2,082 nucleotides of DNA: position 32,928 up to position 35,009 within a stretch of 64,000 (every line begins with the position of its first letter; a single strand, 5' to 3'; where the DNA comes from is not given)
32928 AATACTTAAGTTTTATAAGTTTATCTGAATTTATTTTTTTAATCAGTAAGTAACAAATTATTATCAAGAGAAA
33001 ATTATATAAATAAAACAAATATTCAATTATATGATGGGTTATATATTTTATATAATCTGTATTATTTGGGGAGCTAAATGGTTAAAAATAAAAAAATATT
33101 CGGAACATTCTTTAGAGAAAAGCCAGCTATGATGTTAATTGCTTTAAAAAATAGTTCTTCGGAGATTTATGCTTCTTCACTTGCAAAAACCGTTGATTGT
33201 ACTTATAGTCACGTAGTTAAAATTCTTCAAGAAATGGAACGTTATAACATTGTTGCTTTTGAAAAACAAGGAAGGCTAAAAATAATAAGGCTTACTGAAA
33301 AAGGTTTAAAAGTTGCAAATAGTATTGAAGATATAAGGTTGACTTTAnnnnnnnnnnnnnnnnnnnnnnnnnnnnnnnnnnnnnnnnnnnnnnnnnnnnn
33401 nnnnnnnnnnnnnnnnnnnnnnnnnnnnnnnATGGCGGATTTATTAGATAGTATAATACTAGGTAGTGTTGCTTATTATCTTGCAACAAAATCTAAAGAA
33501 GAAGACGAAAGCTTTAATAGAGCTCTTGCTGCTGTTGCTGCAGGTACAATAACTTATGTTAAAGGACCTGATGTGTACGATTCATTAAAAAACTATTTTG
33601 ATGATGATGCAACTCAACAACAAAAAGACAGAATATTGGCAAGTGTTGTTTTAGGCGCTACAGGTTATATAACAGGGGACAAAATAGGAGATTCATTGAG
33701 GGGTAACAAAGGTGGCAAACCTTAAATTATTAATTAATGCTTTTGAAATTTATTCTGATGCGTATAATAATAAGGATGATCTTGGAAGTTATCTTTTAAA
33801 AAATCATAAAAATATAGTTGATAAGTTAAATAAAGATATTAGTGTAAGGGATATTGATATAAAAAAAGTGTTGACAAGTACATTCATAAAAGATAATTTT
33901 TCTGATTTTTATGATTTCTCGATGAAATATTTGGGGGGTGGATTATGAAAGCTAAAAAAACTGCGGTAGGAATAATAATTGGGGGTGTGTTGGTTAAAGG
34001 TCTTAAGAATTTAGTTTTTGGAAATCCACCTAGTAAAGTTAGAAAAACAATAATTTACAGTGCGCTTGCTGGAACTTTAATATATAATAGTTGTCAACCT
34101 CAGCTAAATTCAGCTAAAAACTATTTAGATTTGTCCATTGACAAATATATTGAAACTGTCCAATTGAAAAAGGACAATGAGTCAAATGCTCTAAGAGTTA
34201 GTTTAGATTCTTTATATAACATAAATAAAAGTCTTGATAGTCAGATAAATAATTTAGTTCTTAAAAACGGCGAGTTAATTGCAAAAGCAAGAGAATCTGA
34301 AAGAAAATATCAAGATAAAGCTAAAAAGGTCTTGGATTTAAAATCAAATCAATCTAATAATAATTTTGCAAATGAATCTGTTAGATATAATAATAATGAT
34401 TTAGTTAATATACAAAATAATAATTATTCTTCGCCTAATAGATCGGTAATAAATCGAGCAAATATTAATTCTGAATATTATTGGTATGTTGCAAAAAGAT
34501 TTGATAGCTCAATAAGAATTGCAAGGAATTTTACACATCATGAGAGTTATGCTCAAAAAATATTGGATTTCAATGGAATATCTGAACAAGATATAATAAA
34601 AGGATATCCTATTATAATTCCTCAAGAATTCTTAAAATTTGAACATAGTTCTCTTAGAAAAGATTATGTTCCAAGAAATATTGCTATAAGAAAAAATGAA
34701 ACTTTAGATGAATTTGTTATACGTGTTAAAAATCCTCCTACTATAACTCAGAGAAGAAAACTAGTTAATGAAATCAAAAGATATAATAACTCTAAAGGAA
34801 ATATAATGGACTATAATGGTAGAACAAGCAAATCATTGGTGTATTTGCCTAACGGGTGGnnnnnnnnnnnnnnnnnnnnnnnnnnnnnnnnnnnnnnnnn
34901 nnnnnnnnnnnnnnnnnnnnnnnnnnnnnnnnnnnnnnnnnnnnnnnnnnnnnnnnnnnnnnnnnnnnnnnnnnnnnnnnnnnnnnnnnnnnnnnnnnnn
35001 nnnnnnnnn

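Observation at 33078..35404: Uncharacterised five-gene unit: wHTH regulator plus four overlapping orphan genes, one with a LysM-like domain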

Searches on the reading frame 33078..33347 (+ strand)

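Call 3: search_protein_families(library=pfam, proteins=[window:33078-33347:+], max_evalue=1)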
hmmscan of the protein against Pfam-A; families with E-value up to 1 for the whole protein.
window:33078-33347:+ (90 aa): 13 families
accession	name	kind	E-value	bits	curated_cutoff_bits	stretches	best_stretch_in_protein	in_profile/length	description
PF25212.1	HVO_A0114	-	1.1e-05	25.6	27.6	1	18-71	26-78/84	HVO_A0114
PF13463.12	HTH_27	-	0.00012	22.7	22.2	1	25-76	14-68/68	Winged helix DNA-binding domain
PF22665.2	DUF6293_C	-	0.0021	18.9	27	1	48-80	66-98/101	DUF6293 C-terminal winged helix domain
PF14947.12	HTH_45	-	0.0033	17.8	25.5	1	27-87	17-73/77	Winged helix-turn-helix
PF02082.26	Rrf2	-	0.0054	17.3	30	1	17-60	11-54/132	Iron-dependent Transcriptional regulator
PF14277.12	DUF4364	-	0.0075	16.5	26.9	1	41-85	31-75/162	Domain of unknown function (DUF4364)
PF24034.1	DUF7343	-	0.014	15.7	27.6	1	26-72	15-61/62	Domain of unknown function (DUF7343)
PF13545.12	HTH_Crp_2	-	0.04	14.3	27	1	34-71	27-63/70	Crp-like helix-turn-helix domain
PF01978.25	TrmB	-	0.068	13.5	25.6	1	26-65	19-58/68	Sugar-specific transcriptional regulator TrmB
PF13601.12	HTH_34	-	0.072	13.7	27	1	23-81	8-70/80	Winged helix DNA-binding domain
PF22166.2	ArnR1-like_WHD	-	0.083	13.5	26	1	55-87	54-87/90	ArnR1-like, winged-helix domain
PF12793.13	SgrR_N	-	0.1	13.3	24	1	23-66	13-57/115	Sugar transport-related sRNA regulator N-term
PF25213.1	HVO_A0261_N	-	0.21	12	35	1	30-86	25-77/86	HVO_A0261 N-terminal domain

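Call 4: search_protein_families(library=ncbifam, proteins=[window:33078-33347:+], max_evalue=1)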
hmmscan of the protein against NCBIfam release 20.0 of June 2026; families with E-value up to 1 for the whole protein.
window:33078-33347:+ (90 aa): 7 families
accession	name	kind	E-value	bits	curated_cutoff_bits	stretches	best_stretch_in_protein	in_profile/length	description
NF050184.1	VpaChn25_0724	subfamily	0.0003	20.9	65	1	38-82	32-76/88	VpaChn25_0724 family phage protein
NF033788.1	HTH_metalloreg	subfamily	0.00071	19.3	55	1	19-77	16-73/77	metalloregulator ArsR/SmtB family transcription factor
NF003025.0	PRK03902.1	equivalog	0.0078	16.2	138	1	31-83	24-73/142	transcriptional regulator MntR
TIGR02337.1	HpaR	equivalog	0.018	14.9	121.2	1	25-84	38-100/130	homoprotocatechuate degradation operon regulator HpaR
NF045593.1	bilirub_TF_BilQ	equivalog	0.025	14.3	125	1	33-86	48-104/135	bilirubin utilization transcriptional regulator BilQ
NF003210.0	PRK04172.1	equivalog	0.043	12.6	350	1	19-81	11-71/496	phenylalanine--tRNA ligase subunit alpha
NF041413.1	ArsR_Rv2640c_fam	equivalog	0.11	12.9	155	1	18-78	47-107/118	Rv2640c family ArsR-like transcriptional regulator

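Call 5: search_protein_families(library=phrogs, proteins=[window:33078-33347:+], max_evalue=1)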
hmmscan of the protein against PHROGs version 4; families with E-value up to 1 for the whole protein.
window:33078-33347:+ (90 aa): 7 families
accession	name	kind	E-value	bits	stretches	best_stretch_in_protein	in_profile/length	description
phrog_12817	-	transcription regulation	0.0096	16.8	1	13-85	72-145/151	transcriptional regulator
phrog_11046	-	transcription regulation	0.014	16.2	1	14-87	9-84/94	transcriptional regulator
phrog_11961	-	unknown function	0.035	14.7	1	5-83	28-111/150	-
phrog_10158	-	unknown function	0.045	15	1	4-61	7-63/125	-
phrog_11214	-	unknown function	0.047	14.7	1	20-67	56-103/123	-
phrog_15485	-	unknown function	0.12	13.5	1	16-64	55-102/129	-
phrog_7658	-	unknown function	0.37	12.1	0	32-67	46-81/87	-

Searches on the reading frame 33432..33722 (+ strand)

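Call 3: search_protein_families(library=pfam, proteins=[window:33432-33722:+], max_evalue=1)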
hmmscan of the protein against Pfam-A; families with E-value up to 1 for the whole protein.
window:33432-33722:+ (97 aa): 2 families
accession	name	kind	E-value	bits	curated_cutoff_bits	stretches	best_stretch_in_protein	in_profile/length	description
PF19733.4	DUF6223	-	0.095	13.5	27.4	0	6-45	15-53/98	Family of unknown function (DUF6223)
PF18422.6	TNFR_16_TM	-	0.12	13.1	25.6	0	68-80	13-25/38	Tumor necrosis factor receptor member 16 trans-membrane domain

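Call 4: search_protein_families(library=ncbifam, proteins=[window:33432-33722:+], max_evalue=1)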
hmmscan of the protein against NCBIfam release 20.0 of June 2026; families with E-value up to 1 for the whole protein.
window:33432-33722:+ (97 aa): 1 family
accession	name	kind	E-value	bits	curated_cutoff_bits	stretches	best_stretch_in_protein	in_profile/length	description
TIGR02602.1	8TM_EpsH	subfamily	0.1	12.1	105.55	1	7-50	44-87/241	exosortase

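Call 5: search_protein_families(library=phrogs, proteins=[window:33432-33722:+], max_evalue=1)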
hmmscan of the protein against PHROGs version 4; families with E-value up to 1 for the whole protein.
window:33432-33722:+ (97 aa): 3 families
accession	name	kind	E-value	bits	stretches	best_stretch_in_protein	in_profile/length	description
phrog_2792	-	tail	0.078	13.8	1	17-64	88-136/175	tail assembly chaperone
phrog_2992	-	tail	0.087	13.1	1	17-64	89-138/301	tail assembly chaperone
phrog_6384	-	lysis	0.34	11.6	1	5-36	19-53/111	holin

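Call 90: search_protein_families(library=padloc, proteins=[window:33432-33722:+], max_evalue=0.01)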
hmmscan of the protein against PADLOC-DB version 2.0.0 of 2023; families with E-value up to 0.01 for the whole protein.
window:33432-33722:+ (97 aa): 0 families

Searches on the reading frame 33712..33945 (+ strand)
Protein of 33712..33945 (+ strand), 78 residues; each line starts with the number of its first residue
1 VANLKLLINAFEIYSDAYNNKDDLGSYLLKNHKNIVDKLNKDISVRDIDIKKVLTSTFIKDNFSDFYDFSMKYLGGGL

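Call 3: search_protein_families(library=pfam, proteins=[window:33712-33945:+], max_evalue=1)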
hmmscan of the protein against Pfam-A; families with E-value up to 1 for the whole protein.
window:33712-33945:+ (78 aa): 2 families
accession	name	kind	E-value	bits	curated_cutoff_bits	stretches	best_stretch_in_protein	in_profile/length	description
PF05775.19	AfaD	-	0.052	14.3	30.8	1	10-71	24-85/104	Enterobacteria AfaD invasin protein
PF22153.2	SelB_WH1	-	0.16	12.1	26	0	3-14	10-21/57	Elongation factor SelB, first winged-helix domain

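Call 4: search_protein_families(library=ncbifam, proteins=[window:33712-33945:+], max_evalue=1)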
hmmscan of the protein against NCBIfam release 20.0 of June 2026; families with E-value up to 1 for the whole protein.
window:33712-33945:+ (78 aa): 2 families
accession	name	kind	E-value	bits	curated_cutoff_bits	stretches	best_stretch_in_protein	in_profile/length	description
NF011008.0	PRK14434.1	equivalog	0.035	14.4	86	1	10-73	28-92/92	acylphosphatase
NF045702.1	rSAM_GDGT_ether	equivalog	0.098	11.3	450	1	14-74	368-430/486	tetraether lipid synthase Tes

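Call 5: search_protein_families(library=phrogs, proteins=[window:33712-33945:+], max_evalue=1)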
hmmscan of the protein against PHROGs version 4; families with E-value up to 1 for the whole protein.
window:33712-33945:+ (78 aa): 6 families
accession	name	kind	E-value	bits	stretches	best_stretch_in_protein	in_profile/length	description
phrog_35791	-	unknown function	0.0066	17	1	13-72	97-155/248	-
phrog_7064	-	tail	0.017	15.2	1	4-71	154-205/365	tail protein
phrog_31630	-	unknown function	0.018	16.2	1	20-58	68-108/118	-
phrog_18235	-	unknown function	0.035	15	1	20-71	80-128/199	-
phrog_14962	-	unknown function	0.039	14.9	1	14-73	121-178/196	-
phrog_12039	-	unknown function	0.049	15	1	19-68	36-85/93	-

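Call 90: search_protein_families(library=padloc, proteins=[window:33712-33945:+], max_evalue=0.01)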
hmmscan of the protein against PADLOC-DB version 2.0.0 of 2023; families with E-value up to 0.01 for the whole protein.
window:33712-33945:+ (78 aa): 1 family
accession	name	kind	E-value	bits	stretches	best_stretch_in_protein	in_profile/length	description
PDLC02821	DpdC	-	0.01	13.7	0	22-73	49-100/170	DpdC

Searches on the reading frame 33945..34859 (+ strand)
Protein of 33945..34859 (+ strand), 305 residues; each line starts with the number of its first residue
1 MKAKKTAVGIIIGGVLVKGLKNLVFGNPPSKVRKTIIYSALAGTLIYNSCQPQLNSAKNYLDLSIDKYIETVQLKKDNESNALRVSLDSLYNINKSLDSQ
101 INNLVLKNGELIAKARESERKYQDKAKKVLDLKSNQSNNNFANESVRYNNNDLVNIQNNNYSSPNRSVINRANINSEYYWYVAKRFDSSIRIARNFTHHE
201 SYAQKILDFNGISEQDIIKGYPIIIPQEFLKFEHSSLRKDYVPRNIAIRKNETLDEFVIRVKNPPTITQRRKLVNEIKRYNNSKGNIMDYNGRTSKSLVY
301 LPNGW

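Call 3: search_protein_families(library=pfam, proteins=[window:33945-34859:+], max_evalue=1)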
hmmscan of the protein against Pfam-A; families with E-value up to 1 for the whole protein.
window:33945-34859:+ (305 aa): 4 families
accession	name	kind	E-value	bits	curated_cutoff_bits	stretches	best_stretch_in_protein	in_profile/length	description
PF23473.1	LysM3_LYK4_5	-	0.021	15.3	29.3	1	181-226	5-47/48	LYK4/5 LysM3 domain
PF14034.11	Spore_YtrH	-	0.044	14.4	27.2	1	6-35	9-38/101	Sporulation protein YtrH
PF20993.2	CENPH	-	0.17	12.4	27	1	73-147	72-147/175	CENPH protein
PF01476.26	LysM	-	0.75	10.2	20.9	0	187-226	7-43/43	LysM domain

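Call 4: search_protein_families(library=ncbifam, proteins=[window:33945-34859:+], max_evalue=1)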
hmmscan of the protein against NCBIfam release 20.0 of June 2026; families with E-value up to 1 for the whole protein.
window:33945-34859:+ (305 aa): 1 family
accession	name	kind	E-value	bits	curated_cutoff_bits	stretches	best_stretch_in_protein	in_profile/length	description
NF010723.1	PRK14125.1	equivalog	0.12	12.3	60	0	198-228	57-87/87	cell division suppressor protein YneA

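Call 5: search_protein_families(library=phrogs, proteins=[window:33945-34859:+], max_evalue=1)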
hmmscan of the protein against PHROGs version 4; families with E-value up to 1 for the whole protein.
window:33945-34859:+ (305 aa): 8 families
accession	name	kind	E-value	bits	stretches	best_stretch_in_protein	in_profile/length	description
phrog_25329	-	unknown function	0.0089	16.5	1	69-158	31-118/335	-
phrog_12673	-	unknown function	0.022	15.9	1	105-182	15-81/103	-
phrog_32517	-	unknown function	0.04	15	1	95-131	5-41/49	-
phrog_2256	-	unknown function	0.21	12.9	0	120-238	11-116/126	-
phrog_5328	-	unknown function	0.23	12.9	1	76-138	28-90/101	-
phrog_4324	-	unknown function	0.36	12.1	1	71-120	3-51/89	-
phrog_35641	-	unknown function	0.72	10.8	1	247-301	49-100/124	-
phrog_1204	-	tail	0.86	8.3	0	70-129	1414-1471/1483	tail protein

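Call 6: find_homologous_proteins(query=window:33945-34859:+, max_evalue=0.01)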
Query window:33945-34859:+ (305 aa): 3 proteins with E <= 0.01 among 1144 candidates.
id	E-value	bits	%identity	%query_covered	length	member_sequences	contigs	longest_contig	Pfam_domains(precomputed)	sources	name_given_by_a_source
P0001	1.2e-192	657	100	100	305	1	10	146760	-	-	-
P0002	3.4e-77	278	49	100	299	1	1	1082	-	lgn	-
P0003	1.5e-44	171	32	100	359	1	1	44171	PF28019.1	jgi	jgi:hypothetical protein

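Call 9: find_encoding_contigs(protein=P0003, flank=6000)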
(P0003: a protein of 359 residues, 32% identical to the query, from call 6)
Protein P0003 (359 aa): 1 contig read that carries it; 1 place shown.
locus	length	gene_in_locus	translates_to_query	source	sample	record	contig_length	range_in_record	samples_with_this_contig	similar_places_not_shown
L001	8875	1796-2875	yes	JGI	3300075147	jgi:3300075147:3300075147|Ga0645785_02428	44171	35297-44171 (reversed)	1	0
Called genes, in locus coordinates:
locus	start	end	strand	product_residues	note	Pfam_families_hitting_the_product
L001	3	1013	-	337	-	?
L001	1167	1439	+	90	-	PF13463:HTH_27 (weak), PF25212:HVO_A0114 (weak)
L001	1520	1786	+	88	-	-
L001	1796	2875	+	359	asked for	PF28019:HmpF (weak)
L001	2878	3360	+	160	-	-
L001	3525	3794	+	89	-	PF02686:GatC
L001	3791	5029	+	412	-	PF01425:Amidase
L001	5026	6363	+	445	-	PF02934:GatB_N, PF02637:GatB_Yqey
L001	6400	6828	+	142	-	PF00293:NUDIX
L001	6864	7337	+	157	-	-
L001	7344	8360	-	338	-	PF00989:PAS, PF08448:PAS_4, PF13426:PAS_9, PF02518:HATPase_c, PF14501:HATPase_c_5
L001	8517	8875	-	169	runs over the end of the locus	PF03713:DUF305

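Call 22: search_protein_representatives(protein=window:33945-34859:+)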
Query: 305 residues. Proteins with E-value up to 0.001 (for the whole library): 29; up to 1e-10: 15; up to 1e-30: 3. The best 29 are listed.
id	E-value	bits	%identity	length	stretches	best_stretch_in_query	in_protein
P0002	1.1e-77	277.7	52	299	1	1-305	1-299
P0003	4.7e-45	170.6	36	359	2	77-305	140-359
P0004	5.7e-34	134.2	40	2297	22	251-285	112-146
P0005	3.9e-20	88.8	35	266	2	10-128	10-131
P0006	8.0e-18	81.3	29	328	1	5-294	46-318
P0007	4.4e-17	78.8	30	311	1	10-303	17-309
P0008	1.1e-13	67.7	32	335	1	15-304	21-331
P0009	7.7e-13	64.9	27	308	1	4-296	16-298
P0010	1.7e-12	63.8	33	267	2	152-304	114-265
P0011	2.0e-12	63.6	26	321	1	5-302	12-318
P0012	3.3e-12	62.9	32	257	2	174-295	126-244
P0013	5.0e-12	62.2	28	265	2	135-303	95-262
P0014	5.8e-12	62.0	31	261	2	164-294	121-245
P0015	2.6e-11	59.9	27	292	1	9-289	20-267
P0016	3.0e-11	59.7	38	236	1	6-123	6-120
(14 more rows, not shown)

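Call 25: search_protein_families(library=pfam, alignment_id=A1, max_evalue=0.01)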
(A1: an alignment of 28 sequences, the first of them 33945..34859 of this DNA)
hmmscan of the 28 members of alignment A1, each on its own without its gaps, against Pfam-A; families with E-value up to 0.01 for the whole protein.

A. member 1, window:33945-34859:+ (305 aa): 0 families

B. families by the number of members that match (of 28 scanned): 32 families (the first 25 are shown)
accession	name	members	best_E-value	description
PF01476.26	LysM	13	1.2e-10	LysM domain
PF14968.11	CCDC84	1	1.6e-05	Coiled coil protein 84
PF24237.1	INO80E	1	0.00015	INO80 complex subunit E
PF00261.25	Tropomyosin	1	0.00023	Tropomyosin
PF20970.2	MASE10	1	0.0003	MASE10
PF05701.16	WEMBL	1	0.00031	Weak chloroplast movement under blue light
PF19111.5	DUF5798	1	0.00046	Family of unknown function (DUF5798)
PF01145.31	Band_7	1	0.00052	SPFH domain / Band 7 family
PF08657.15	DASH_Spc34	1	0.00054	DASH complex subunit Spc34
PF15070.11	GOLGA2L5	1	0.0006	Putative golgin subfamily A member 2-like protein 5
PF23472.1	LysM2_CERK1_LYK3_4_5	1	0.00064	LYK3/4/5 LysM2 domain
PF02601.20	Exonuc_VII_L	1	0.001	Exonuclease VII, large subunit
PF08824.15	Serine_rich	1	0.001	Serine rich protein interaction domain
PF07426.16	Dynactin_p22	1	0.0014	Dynactin subunit p22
PF17675.6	APG6_N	1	0.0015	Apg6 coiled-coil region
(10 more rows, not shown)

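Call 26: search_solved_structures(query=A1, max_evalue=1, show_alignments=2)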
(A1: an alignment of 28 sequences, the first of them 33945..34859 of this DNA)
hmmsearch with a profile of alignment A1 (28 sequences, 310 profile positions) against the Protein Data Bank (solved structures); distinct sequences matched with E-value up to 1: 52.
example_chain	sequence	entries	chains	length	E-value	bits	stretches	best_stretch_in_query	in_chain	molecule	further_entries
4b8v_A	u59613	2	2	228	4.4e-11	46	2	182-233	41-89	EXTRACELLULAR PROTEIN 6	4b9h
7pvc_A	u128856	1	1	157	1.8e-10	44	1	174-235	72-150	Potassium binding protein Kbp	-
7vcm_A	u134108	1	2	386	8.7e-10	41.7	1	174-236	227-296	Green fluorescent protein,Potassium binding protein Kbp,Green fluorescent protein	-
4uz2_A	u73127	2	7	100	6e-09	38.9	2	185-233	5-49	CELL WALL-BINDING ENDOPEPTIDASE-RELATED PROTEIN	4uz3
8zex_A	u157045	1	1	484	7.7e-09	38.6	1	176-248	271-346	HaloKbp1a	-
6q40_A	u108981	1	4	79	2.2e-08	37.1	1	185-233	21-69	LysM domain-containing protein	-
8i2e_B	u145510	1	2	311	4.9e-08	36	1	150-233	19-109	Probable peptidoglycan endopeptidase LytE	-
4xcm_A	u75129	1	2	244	1.5e-07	34.3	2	185-233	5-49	Cell wall-binding endopeptidase-related protein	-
5jcd_A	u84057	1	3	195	1.1e-06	31.5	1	185-231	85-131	Chitin elicitor-binding protein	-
5jce_A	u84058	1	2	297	2.1e-06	30.6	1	185-231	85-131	Chitin elicitor-binding protein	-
7aeb_M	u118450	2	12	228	0.00018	24.2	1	167-232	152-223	LysM domain-containing protein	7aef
5nf8_A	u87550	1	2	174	0.00025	23.8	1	45-132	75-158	Respiratory supercomplex factor 1, mitochondrial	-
11ci_A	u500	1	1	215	0.00064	22.4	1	185-233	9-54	Probable cell wall hydrolase LytN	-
8kea_J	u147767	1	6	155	0.00077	22.2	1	188-236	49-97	baseplate gp16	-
4s3k_A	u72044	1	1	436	0.00089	22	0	185-233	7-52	Spore germination protein YaaH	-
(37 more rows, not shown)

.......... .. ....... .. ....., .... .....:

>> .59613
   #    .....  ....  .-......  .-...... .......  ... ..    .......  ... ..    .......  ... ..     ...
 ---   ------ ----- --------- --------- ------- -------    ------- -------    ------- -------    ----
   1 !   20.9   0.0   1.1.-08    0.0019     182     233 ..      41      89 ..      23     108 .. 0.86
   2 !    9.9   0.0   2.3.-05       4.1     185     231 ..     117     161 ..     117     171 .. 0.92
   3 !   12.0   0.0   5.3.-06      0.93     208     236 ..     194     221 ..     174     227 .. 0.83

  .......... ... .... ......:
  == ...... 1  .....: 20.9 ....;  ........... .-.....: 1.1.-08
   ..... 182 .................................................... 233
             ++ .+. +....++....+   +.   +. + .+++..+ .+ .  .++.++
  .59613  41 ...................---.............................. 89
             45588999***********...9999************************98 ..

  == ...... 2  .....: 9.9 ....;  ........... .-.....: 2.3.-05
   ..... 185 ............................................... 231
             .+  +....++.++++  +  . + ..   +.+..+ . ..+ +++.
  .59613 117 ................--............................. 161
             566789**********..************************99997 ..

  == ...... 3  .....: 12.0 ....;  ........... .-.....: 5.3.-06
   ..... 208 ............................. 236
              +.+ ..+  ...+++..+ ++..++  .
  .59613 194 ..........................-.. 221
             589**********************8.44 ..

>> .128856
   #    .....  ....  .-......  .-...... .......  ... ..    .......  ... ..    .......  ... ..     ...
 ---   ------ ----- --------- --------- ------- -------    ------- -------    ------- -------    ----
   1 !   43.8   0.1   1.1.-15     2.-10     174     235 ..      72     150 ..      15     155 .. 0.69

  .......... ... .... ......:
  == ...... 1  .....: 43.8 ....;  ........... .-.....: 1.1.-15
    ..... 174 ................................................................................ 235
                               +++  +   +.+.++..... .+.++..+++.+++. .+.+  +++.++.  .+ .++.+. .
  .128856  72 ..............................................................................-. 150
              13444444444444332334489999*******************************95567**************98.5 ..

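Call 43: predict_structure(alignment_id=A1)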
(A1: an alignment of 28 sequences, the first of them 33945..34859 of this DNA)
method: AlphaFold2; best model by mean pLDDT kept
length: 305 residues; sequences in the alignment: 28
mean_pLDDT: 82.2   pTM: 0.45
mean pLDDT of the five models: 82.2, 81.7, 80.2, 74.9, 74.2
residues with pLDDT >= 90: 168; 70-90: 68; 50-70: 40; < 50: 29
segments of 3 or more residues with pLDDT < 50: 143-168
pLDDT, mean of each block of 10 residues (from residue 1): 55 67 67 79 81 83 90 91 92 93 94 95 94 77 45 39 44 71 95 96 97 94 95 90 91 92 95 96 89 77 90
secondary structure, 60 per line:
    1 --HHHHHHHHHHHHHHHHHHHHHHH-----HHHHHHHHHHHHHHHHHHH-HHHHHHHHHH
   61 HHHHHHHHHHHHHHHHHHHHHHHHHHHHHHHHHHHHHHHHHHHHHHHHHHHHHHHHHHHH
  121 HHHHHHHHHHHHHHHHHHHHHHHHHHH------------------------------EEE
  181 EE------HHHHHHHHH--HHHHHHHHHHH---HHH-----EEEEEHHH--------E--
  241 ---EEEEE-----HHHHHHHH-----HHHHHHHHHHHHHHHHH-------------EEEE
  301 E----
elements in order: H3-25 H31-49 H51-147 E178-182 H189-197 H200-210 E222-226 E244-248 H254-261 H267-283 E297-301

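Call 47: fold_search(model_id=the predicted structure, library=pdb)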
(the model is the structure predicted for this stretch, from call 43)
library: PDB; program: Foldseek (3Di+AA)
matches with E <= 10: 61; with E <= 0.001: 0
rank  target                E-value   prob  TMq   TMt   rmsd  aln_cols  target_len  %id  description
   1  8kea_K                1.3e-02  0.82  0.17  0.33  17.7       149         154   17  Cyanophage A-1(L) baseplate-initiators (released 2024-04-10)
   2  8kea_M                3.0e-02  0.77  0.17  0.32  15.8       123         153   16  Cyanophage A-1(L) baseplate-initiators (released 2024-04-10)
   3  8kea_J                6.6e-02  0.95  0.17  0.33  10.5        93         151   16  Cyanophage A-1(L) baseplate-initiators (released 2024-04-10)
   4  7aeb_M                7.0e-02  0.98  0.16  0.22   6.6        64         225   16  Cryo-EM structure of an extracellular contractile injection system in marine bacterium Algoriphagus machipongonensis,  (released 2022-02-16)
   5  8rhf_B                1.0e-01  0.41  0.15  0.14  12.7       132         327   14  Lytic Transglycosylase MltD of Pseudomonas aeruginosa bound to the Natural Product Bulgecin A, with two LysM domains (released 2024-04-17)
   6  5ls2_B                1.5e-01  0.23  0.14  0.22  11.8       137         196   17  Receptor mediated chitin perception in legumes is functionally seperable from Nod factor perception (released 2017-08-23)
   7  7b5h_AK               1.7e-01  0.89  0.16  0.20  12.8        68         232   18  Cryo-EM structure of the contractile injection system base plate from Anabaena PCC7120 (released 2022-02-23)
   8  8zex                  2.1e-01  0.99  0.16  0.11   1.0        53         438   23  Biosensor HaloKbp1a (released 2024-12-18)
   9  9gxz                  2.1e-01  0.20  0.14  0.19  11.3       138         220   14  Structure of the Medicago truncatula LYR4 ectodomain (released 2025-07-16)
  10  9gb2_S                2.9e-01  0.63  0.14  0.20  16.1        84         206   19  Extended phiCD508 baseplate (released 2025-03-26)
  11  5ls2_A                3.1e-01  0.23  0.15  0.23  12.8       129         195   17  Receptor mediated chitin perception in legumes is functionally seperable from Nod factor perception (released 2017-08-23)
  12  9gtp_M                3.3e-01  0.97  0.15  0.21   1.3        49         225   20  Cryo-EM structure of a contractile injection system in Streptomyces coelicolor, the baseplate complex in extended stat (released 2025-06-18)
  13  5jce_A                4.9e-01  0.18  0.14  0.14  12.9       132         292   18  Crystal structure of OsCEBiP complex (released 2016-06-08)
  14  9h39_A                5.6e-01  0.16  0.14  0.19  11.3       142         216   13  Crystal structure of Lotus japonicus CHIP13 extracellular domain in complex with a nanobody (released 2025-07-16)
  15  8rhe_A                6.3e-01  0.41  0.14  0.15   3.2        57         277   10  Lytic Transglycosylase MltD of Pseudomonas aeruginosa bound to the Natural Product Bulgecin A (released 2024-04-17)
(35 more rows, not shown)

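Call 90: search_protein_families(library=padloc, proteins=[window:33945-34859:+], max_evalue=0.01)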
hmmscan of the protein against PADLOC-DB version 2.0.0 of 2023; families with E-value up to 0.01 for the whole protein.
window:33945-34859:+ (305 aa): 0 families
